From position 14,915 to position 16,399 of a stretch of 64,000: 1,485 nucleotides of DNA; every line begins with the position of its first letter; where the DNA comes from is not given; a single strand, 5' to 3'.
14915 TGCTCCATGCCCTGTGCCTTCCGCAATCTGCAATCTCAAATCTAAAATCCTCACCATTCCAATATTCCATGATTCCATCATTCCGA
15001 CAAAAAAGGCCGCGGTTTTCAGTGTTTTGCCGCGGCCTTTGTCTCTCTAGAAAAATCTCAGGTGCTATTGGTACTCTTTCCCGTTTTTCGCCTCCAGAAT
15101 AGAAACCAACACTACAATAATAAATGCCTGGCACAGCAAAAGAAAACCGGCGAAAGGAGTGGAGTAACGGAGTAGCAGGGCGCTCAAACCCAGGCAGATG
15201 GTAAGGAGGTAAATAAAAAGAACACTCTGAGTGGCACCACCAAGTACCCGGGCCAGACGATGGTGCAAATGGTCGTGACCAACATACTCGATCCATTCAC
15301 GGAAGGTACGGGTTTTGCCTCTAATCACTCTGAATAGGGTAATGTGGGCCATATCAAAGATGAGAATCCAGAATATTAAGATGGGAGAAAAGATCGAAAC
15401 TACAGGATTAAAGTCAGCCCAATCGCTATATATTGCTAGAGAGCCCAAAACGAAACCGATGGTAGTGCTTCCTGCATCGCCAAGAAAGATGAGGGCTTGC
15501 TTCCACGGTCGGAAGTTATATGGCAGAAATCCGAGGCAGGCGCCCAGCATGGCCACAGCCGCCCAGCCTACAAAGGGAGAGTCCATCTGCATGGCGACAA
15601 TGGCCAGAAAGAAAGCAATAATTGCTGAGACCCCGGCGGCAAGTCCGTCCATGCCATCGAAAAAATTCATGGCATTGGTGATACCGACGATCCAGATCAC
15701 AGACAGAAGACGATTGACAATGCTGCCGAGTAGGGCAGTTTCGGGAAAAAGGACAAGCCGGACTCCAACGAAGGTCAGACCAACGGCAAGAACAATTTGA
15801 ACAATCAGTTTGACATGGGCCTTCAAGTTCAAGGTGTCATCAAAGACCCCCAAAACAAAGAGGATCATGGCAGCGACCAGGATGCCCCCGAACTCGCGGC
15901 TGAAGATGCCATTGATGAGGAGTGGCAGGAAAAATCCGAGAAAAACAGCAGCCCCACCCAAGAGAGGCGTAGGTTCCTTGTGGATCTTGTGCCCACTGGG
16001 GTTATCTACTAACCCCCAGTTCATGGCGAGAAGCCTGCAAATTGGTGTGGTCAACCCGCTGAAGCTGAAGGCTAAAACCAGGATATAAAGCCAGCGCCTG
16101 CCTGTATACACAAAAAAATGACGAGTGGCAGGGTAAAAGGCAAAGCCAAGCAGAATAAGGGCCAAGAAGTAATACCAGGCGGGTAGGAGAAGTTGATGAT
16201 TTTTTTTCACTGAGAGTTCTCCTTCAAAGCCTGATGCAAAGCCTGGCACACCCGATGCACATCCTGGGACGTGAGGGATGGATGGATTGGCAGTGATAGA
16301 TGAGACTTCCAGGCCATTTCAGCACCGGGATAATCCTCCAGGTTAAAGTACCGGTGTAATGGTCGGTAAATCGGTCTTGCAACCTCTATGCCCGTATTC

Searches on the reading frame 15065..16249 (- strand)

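Call 12: search_protein_families(library=pfam, proteins=[window:15065-16249:-], max_evalue=0.01)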
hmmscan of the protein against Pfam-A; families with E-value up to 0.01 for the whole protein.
window:15065-16249:- (394 aa): 1 family
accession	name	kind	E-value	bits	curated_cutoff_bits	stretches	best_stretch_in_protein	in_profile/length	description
PF00953.26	Glycos_transf_4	-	2.7e-34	118.9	27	1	122-275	3-159/160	Glycosyl transferase family 4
